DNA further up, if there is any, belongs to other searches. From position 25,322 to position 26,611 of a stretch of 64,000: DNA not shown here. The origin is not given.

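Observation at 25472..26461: Conserved unknown protein coupled to the aa:CP ligase. Candidate transferase for the carrier-bound group.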

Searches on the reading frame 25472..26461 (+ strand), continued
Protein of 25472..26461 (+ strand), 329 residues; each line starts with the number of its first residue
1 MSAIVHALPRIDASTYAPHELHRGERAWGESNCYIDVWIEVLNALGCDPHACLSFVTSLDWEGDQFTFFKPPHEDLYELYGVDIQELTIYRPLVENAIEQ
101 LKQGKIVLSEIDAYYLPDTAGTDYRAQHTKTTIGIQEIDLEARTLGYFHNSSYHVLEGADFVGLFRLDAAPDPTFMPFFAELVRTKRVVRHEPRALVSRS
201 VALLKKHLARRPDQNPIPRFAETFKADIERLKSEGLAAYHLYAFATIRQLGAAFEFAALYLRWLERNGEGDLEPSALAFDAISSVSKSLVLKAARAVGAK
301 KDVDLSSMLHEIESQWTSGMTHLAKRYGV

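Call 39: search_protein_families(library=pfam, proteins=[L011:5153-6397:+, L011:11560-13359:+, L011:4021-4761:+, L011:2895-3695:+, L016:9017-9637:+, L016:9640-10035:+, L011:8936-11563:+], max_evalue=0.001)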
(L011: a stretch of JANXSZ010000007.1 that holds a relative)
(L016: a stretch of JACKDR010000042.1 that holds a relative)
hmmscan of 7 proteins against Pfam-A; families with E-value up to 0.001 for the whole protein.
L011:5153-6397:+ (414 aa): 10 families
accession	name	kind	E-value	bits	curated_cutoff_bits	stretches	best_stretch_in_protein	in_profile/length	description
PF03486.20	HI0933_like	-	5.2e-78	262.3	50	1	5-410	2-243/244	HI0933-like protein Rossmann domain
PF22780.1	HI0933_like_1st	-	5.3e-40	137.4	27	1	205-358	1-165/165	HI0933-like protein barrel and H2TH domain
PF00890.30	FAD_binding_2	-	3.5e-10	40.1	20.4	1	5-81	1-82/414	FAD binding domain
PF13738.12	Pyr_redox_3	-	5.6e-08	32.8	30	0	7-39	1-33/305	Pyridine nucleotide-disulphide oxidoreductase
PF01266.30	DAO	-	2.3e-07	31.1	27.9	1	5-130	1-114/353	FAD dependent oxidoreductase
PF07992.20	Pyr_redox_2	-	0.00012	22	26.1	1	4-44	1-42/291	Pyridine nucleotide-disulphide oxidoreductase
PF01946.23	Thi4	-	0.00055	19.7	26.2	1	4-48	18-61/235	Thi4 family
PF05834.18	Lycopene_cycl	-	0.00057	19.5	23.4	0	5-38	1-36/380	Lycopene cyclase protein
PF01262.27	AlaDh_PNT_C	-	0.0007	19.5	23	0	5-44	30-69/214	Alanine dehydrogenase/PNT, C-terminal domain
PF13450.12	NAD_binding_8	-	0.00091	19.9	21.9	0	8-38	1-31/68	NAD(P)-binding Rossmann-like domain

L011:11560-13359:+ (599 aa): 4 families
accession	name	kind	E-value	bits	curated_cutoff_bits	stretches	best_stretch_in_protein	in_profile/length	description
PF12146.15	Hydrolase_4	-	1.7e-19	70.5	27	2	47-153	17-120/239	Serine aminopeptidase, S33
PF00561.26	Abhydrolase_1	-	4.8e-12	46.5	25.8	1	343-445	11-103/245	alpha/beta hydrolase fold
PF12697.13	Abhydrolase_6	-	1.6e-09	39.2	26.3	1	353-575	21-204/217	Alpha/beta hydrolase family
PF12048.14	DUF3530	-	0.00045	20.1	29.8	0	379-466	168-257/310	Protein of unknown function (DUF3530)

L011:4021-4761:+ (246 aa): 0 families

L011:2895-3695:+ (266 aa): 0 families

L016:9017-9637:+ (206 aa): 2 families
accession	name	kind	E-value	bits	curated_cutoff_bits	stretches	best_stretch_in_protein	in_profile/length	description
PF13302.13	Acetyltransf_3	-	2.1e-14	54.9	25.4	1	2-159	3-136/138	Acetyltransferase (GNAT) domain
PF00583.31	Acetyltransf_1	-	0.00012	22.8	20.7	1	48-159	26-115/116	Acetyltransferase (GNAT) family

L016:9640-10035:+ (131 aa): 1 family
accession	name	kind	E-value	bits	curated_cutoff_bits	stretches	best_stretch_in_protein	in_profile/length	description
PF01648.25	ACPS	-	2.7e-18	66.5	25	1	2-118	1-110/111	4'-phosphopantetheinyl transferase superfamily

L011:8936-11563:+ (875 aa): 3 families
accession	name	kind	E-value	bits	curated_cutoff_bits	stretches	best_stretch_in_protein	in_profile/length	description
PF22666.2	Glyco_hydro_2_N2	-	3e-18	66.9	27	1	45-203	10-167/167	Glycosyl hydrolase 2 galactose-binding domain-like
PF17753.7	Ig_mannosidase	-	0.00015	21.8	22.6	1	798-846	13-63/81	Ig-fold domain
PF00703.27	Glyco_hydro_2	-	0.00063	20.9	23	0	222-303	10-94/109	Glycosyl hydrolases family 2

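Call 42: search_solved_structures(query=A1, max_evalue=10, show_alignments=5)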
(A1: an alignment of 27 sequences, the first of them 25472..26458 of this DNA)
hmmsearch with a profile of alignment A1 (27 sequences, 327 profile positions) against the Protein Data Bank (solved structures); distinct sequences matched with E-value up to 10: 1.
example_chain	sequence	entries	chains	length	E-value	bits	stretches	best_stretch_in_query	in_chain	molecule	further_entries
9c2h_B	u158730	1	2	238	1.3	11.4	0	247-275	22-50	Antibody Fab NP3-B4 Heavy Chain (variable region)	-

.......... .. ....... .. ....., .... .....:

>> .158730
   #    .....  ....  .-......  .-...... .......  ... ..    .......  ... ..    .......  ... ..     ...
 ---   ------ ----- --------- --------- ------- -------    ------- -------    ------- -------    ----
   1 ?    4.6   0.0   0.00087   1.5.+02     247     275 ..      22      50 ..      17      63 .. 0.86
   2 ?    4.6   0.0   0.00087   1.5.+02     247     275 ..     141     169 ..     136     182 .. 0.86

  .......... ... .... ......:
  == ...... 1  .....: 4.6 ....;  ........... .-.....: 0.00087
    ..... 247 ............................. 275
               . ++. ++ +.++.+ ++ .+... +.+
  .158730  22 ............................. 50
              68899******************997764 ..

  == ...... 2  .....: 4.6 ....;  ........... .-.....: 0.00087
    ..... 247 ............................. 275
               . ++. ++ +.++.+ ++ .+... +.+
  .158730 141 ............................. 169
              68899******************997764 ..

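Call 53: fold_search(model_id=the predicted structure, library=pdb)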
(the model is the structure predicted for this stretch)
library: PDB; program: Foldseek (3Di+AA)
matches with E <= 10: 136; with E <= 0.001: 14
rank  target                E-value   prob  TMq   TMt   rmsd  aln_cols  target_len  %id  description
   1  8gs1_D                2.7e-07  1.00  0.59  0.58   7.3       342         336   14  Crystal structure of AziU2-U3 complex from Streptomyces sahachiroi NRRL2485 (released 2023-09-06)
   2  8gs1_B                3.3e-07  1.00  0.60  0.60   7.0       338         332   14  Crystal structure of AziU2-U3 complex from Streptomyces sahachiroi NRRL2485 (released 2023-09-06)
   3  9qvp_A                4.7e-07  1.00  0.62  0.66   5.5       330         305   11  Crystal structure of the CtaG_H128A variant from Ruminiclostridium cellulolyticum (P2(1)2(1)2(1)-medium) (released 2025-10-01)
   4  9qvq_B                6.0e-07  1.00  0.62  0.66   5.5       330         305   12  Crystal structure of the CtaG_H128A variant from Ruminiclostridium cellulolyticum in complex with PHBA (P2(1)-medium) (released 2025-10-01)
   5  9qvj_A                6.0e-07  1.00  0.59  0.63   6.1       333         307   12  Crystal structure of CtaG from Ruminiclostridium cellulolyticum (P2(1)-medium) (released 2025-10-01)
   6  9qvs                  6.3e-07  1.00  0.59  0.63   6.1       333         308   12  Crystal structure of the CtaG_D144N variant from Ruminiclostridium cellulolyticum (P2(1)-small) (released 2025-10-01)
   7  9qvo                  7.3e-07  1.00  0.59  0.63   6.0       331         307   12  Crystal structure of the CtaG_H128A variant from Ruminiclostridium cellulolyticum (P2(1)-small) (released 2025-10-01)
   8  9quz                  9.8e-07  1.00  0.59  0.62   6.1       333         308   12  Crystal structure of CtaG from Ruminiclostridium cellulolyticum (P2(1)-small) (released 2025-10-01)
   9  9qvl                  1.0e-06  1.00  0.60  0.63   5.8       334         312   12  Crystal structure of the CtaG_C11A variant from Ruminiclostridium cellulolyticum (P2(1)2(1)2(1)-small) (released 2025-10-01)
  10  7wuw_C                1.1e-06  1.00  0.54  0.54   7.9       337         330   15  Crystal structure of AziU3/U2 from Streptomyces sahachiroi (released 2022-09-07)
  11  9qvk                  1.8e-06  1.00  0.59  0.62   6.1       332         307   11  Crystal structure of the CtaG_C11A variant from Ruminiclostridium cellulolyticum (P2(1)-small) (released 2025-10-01)
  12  7yn2_A                2.6e-05  1.00  0.59  0.57   6.4       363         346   12  Crystal structure of CcbD with methylthiolincosamide (released 2023-08-02)
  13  9dks_B                9.5e-05  1.00  0.58  0.55   6.7       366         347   12  Crystal structure of CcbD C19S mutant complexed with single PCP domain of CcbZ (released 2025-09-17)
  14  9dks_A                9.9e-05  1.00  0.57  0.55   6.9       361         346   12  Crystal structure of CcbD C19S mutant complexed with single PCP domain of CcbZ (released 2025-09-17)
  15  22oc                  4.6e-02  0.96  0.27  0.41   6.9       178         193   10  Crystal structure of P210 CD lyase (released 2026-03-18)
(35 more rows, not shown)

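Call 64: search_dna_similar(query=window:25472-26458:+, collection=plasmids, mode=protein, max_rows=15)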
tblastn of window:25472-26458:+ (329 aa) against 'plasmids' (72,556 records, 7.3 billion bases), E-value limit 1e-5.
Records with a match: 65; places in all: 71; records where one place covers at least 80% of the query: 64.
Best place of each record, by identity: <60% 65.
By first word of the organism name: Rhizobium 18; Azospirillum 11; Burkholderia 10; Mycetohabitans 9; Caballeronia 7; Cupriavidus 4; Shinella 3; Methylobacterium 2; Phyllobacterium 1.
By predicted mobility (MOB-suite, as given by PLSDB): non-mobilizable 44; conjugative 14; mobilizable 7.
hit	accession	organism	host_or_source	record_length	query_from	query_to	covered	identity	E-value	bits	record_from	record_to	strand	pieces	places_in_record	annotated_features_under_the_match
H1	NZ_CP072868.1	Rhizobium sp. NLR16a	lentil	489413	1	326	99%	44.7%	2e-75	258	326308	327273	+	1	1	DUF1839 family protein | amino acid--[acyl-carrier-protein] ligase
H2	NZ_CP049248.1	Rhizobium rhizoryzae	cell culture,soil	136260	8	326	97%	43.9%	1e-73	253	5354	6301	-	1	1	DUF1839 family protein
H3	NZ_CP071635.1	Rhizobium sp. NZLR1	lentil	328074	11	326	96%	44.3%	2e-73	253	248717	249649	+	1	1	DUF1839 family protein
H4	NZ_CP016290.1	Rhizobium leguminosarum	Vavilovia formosa,cell culture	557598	11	326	96%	44.2%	6e-71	246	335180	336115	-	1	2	DUF1839 family protein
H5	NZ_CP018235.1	Rhizobium leguminosarum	Vavilovia formosa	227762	11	326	96%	43.9%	9e-71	245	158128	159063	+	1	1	DUF1839 family protein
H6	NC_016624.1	Azospirillum lipoferum 4B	-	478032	19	328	94%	44.7%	2e-73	253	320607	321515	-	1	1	DUF1839 family protein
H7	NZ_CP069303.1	Shinella sp. PSBB067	monoisolate,Minnesota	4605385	1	328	100%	42.2%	5e-74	254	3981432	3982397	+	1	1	none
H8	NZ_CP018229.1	Rhizobium leguminosarum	Vavilovia formosa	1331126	11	326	96%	43.6%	1e-71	248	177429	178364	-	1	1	record has no annotation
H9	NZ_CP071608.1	Rhizobium binae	lentil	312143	11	326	96%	43.6%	3e-71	247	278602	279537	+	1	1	DUF1839 family protein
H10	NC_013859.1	Azospirillum sp. B510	-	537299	16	328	95%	43.9%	7e-74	254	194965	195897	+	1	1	DUF1839 family protein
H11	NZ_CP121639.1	Rhizobium leguminosarum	Trifolium ambiguum,cell culture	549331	11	326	96%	43.1%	5e-71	246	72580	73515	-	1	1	DUF1839 family protein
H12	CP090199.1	Rhizobium leguminosarum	Trifolium ambiguum,Cell culture,nodule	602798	11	326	96%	43.1%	5e-71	246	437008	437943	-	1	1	DUF1839 family protein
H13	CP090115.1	Rhizobium leguminosarum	Trifolium ambiguum,Cell culture,Plant ...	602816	11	326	96%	43.1%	5e-71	246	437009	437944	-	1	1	DUF1839 family protein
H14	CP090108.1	Rhizobium leguminosarum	Trifolium ambiguum,Cell culture,Plant ...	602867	11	326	96%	43.1%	5e-71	246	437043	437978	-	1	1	DUF1839 family protein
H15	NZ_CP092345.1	Rhizobium gallicum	Phaseolus vulgaris,Cell culture,nodule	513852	11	326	96%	42.9%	2e-69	241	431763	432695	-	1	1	DUF1839 family protein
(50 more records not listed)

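Call 65: get_annotated_region(hit=H1, flank=9000)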
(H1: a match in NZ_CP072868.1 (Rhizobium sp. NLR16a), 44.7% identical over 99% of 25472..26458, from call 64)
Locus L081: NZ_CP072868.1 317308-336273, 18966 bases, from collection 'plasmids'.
description: Rhizobium sp. NLR16a plasmid p3, complete sequence
organism: Rhizobium sp. NLR16a (NCBI taxid 2731112)
taxonomy: Bacteria; Pseudomonadota; Alphaproteobacteria; Hyphomicrobiales; Rhizobiaceae; Rhizobium; Rhizobium sp. NLR16a
host: -; source: lentil; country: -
typing (MOB-suite, as given by PLSDB): non-mobilizable
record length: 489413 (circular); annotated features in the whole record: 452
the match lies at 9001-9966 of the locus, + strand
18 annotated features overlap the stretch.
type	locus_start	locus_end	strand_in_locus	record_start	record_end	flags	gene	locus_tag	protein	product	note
CDS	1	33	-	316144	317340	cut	-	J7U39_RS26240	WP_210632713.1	FAD-dependent oxidoreductase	-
CDS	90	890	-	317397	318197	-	-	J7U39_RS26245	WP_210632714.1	amino acid ABC transporter ATP-binding protein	-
CDS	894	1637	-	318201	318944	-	-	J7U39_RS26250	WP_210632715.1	amino acid ABC transporter permease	GO:0006865 - amino acid transport [Evidence IEA]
CDS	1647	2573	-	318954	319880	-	-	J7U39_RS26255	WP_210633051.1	transporter substrate-binding domain-containing protein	-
CDS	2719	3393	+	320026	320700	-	-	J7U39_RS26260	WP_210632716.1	GntR family transcriptional regulator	-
CDS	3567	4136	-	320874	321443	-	efp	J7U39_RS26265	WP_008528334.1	elongation factor P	GO:0006414 - translational elongation [Evidence IEA]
CDS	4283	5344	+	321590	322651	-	epmA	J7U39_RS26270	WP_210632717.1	EF-P lysine aminoacylase EpmA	GO:0006430 - lysyl-tRNA aminoacylation [Evidence IEA]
CDS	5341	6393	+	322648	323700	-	-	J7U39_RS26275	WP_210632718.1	lysine-2,3-aminomutase-like protein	-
CDS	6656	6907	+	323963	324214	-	-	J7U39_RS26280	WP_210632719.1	acyl carrier protein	-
CDS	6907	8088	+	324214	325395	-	-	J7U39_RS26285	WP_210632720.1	acyl-CoA dehydrogenase family protein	-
CDS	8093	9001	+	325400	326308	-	-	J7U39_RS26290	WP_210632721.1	amino acid--[acyl-carrier-protein] ligase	-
CDS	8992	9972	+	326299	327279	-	-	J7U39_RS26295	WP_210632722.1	DUF1839 family protein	-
CDS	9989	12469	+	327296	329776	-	-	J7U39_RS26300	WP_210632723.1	glycoside hydrolase family 2 protein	-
CDS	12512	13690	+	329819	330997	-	-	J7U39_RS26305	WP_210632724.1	glycosyltransferase family 4 protein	-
CDS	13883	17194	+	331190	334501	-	-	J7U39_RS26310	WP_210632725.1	alpha/beta fold hydrolase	-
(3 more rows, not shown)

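Call 66: get_annotated_region(hit=H6, flank=9000)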
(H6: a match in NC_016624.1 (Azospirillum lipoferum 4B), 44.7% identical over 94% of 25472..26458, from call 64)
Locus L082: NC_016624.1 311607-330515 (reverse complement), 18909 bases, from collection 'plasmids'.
description: Azospirillum lipoferum 4B plasmid AZO_p5, complete sequence
organism: Azospirillum lipoferum 4B (NCBI taxid 862719)
taxonomy: Bacteria; Pseudomonadota; Alphaproteobacteria; Rhodospirillales; Azospirillaceae; Azospirillum; Azospirillum lipoferum; Azospirillum lipoferum 4B
host: -; source: -; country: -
typing (MOB-suite, as given by PLSDB): mobilizable; relaxase MOBP
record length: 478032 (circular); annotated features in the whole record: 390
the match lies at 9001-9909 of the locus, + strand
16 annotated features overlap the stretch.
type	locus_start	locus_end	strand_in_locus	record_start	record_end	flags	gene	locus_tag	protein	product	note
CDS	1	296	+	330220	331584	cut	-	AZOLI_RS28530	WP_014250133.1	GH1 family beta-glucosidase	GO:0030245 - cellulose catabolic process [Evidence IEA]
CDS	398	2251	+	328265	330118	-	-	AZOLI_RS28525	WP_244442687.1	ABC transporter ATP-binding protein/permease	-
CDS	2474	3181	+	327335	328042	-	-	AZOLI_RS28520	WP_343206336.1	Crp/Fnr family transcriptional regulator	GO:0006355 - regulation of DNA-templated transcription [Evidence IEA]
CDS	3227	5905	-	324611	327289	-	-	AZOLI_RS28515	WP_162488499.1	methyl-accepting chemotaxis protein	GO:0007165 - signal transduction [Evidence IEA]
CDS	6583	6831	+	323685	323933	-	-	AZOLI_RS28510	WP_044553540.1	acyl carrier protein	-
CDS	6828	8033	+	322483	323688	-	-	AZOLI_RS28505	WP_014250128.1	acyl-CoA dehydrogenase family protein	-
CDS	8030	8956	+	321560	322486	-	-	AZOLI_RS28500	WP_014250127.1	amino acid--[acyl-carrier-protein] ligase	-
CDS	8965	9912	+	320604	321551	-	-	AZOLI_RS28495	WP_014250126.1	DUF1839 family protein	-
CDS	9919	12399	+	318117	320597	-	-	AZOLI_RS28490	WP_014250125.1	glycoside hydrolase family 2 protein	-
CDS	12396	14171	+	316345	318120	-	-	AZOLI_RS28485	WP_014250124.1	alpha/beta fold hydrolase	-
CDS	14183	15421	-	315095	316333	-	-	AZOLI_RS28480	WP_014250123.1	ArgE/DapE family deacylase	-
CDS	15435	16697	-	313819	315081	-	-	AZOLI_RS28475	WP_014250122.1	allantoate amidohydrolase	-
CDS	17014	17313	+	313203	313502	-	-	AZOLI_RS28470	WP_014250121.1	hypothetical protein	-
CDS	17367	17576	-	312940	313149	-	-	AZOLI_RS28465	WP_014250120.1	hypothetical protein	-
CDS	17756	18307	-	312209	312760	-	-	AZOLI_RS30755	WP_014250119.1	BON domain-containing protein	-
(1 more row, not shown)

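Call 69: search_solved_structures(query=L003:8988-11438:+, max_evalue=0.001)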
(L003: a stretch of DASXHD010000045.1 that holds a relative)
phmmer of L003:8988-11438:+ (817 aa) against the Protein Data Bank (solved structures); distinct sequences matched with E-value up to 0.001: 26.
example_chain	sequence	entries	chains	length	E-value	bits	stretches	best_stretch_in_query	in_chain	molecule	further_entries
5n6u_A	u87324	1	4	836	1.8e-54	188.4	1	77-673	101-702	Beta-mannosidase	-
7op6_A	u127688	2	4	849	5.1e-49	170.3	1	72-805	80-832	Beta-mannosidase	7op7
2vjx_A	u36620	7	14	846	5.7e-49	170.2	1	72-805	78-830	BETA-MANNOSIDASE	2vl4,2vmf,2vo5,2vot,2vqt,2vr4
2je8_A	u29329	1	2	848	5.8e-49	170.2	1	72-805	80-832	BETA-MANNOSIDASE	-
2wbk_A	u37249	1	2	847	1.1e-48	169.2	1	72-805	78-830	BETA-MANNOSIDASE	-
2vqu_A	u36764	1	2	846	5e-47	163.8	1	72-805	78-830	BETA-MANNOSIDASE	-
6bye_A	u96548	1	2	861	1.7e-45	158.7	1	77-790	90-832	Beta-mannosidase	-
6byc_A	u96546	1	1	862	1.7e-45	158.7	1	77-790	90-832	Beta-mannosidase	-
6byg_A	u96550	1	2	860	6.2e-45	156.8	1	77-790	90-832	Beta-mannosidase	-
6byi_A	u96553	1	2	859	1.5e-44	155.6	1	77-790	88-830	Beta-mannosidase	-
6ddt_A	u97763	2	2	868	2.9e-35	124.8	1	78-660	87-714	Beta-mannosidase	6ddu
9nfe_A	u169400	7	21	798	5.5e-32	114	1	63-641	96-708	Glycoside hydrolase family 2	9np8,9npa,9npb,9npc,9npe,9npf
9np9_A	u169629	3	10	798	1e-31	113.1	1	63-641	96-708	Glycoside hydrolase family 2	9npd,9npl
9npn_A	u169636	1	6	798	1.5e-31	112.6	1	63-641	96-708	Glycoside hydrolase family 2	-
4cvu_A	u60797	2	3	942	4.1e-16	61.5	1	219-463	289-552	BETA-MANNOSIDASE | BETA-MANNOSIDASE GH2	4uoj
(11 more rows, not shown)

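Call 74: find_encoding_contigs(protein=P0267, flank=8000, max_places=3)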
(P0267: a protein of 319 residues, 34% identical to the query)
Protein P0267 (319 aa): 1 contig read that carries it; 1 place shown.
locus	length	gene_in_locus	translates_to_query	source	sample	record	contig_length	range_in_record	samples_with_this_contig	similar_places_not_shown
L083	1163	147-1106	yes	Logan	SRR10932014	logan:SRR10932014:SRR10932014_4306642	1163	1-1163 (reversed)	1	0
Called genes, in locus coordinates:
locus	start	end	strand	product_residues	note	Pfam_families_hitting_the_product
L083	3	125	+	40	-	?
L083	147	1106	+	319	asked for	PF08893:DUF1839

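Call 75: find_encoding_contigs(protein=P0221, flank=8000, max_places=3)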
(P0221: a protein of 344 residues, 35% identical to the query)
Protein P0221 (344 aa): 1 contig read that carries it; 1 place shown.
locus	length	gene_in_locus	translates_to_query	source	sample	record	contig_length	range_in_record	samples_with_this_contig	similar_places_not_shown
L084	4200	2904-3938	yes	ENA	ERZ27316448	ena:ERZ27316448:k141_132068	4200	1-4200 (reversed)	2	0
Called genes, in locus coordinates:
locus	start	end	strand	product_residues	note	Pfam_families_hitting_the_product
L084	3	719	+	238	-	?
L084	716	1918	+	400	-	PF02771:Acyl-CoA_dh_N, PF02770:Acyl-CoA_dh_M (weak), PF00441:Acyl-CoA_dh_1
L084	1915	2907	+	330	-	-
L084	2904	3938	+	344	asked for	PF08893:DUF1839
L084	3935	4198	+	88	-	?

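Call 77: find_encoding_contigs(protein=P0198, flank=8000, max_places=2)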
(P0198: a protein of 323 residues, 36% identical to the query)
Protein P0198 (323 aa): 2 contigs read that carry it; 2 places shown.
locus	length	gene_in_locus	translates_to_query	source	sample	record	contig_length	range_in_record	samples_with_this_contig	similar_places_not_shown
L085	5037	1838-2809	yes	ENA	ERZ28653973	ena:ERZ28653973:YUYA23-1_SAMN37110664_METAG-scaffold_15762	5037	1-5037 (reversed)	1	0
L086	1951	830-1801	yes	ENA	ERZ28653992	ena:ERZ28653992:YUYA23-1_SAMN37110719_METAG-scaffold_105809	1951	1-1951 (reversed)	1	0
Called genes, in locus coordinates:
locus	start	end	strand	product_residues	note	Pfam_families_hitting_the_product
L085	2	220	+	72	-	?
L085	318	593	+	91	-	PF00550:PP-binding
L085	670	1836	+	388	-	PF02771:Acyl-CoA_dh_N, PF00441:Acyl-CoA_dh_1 (weak)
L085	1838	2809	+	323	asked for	PF08893:DUF1839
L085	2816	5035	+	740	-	?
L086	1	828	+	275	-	?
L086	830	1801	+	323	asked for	PF08893:DUF1839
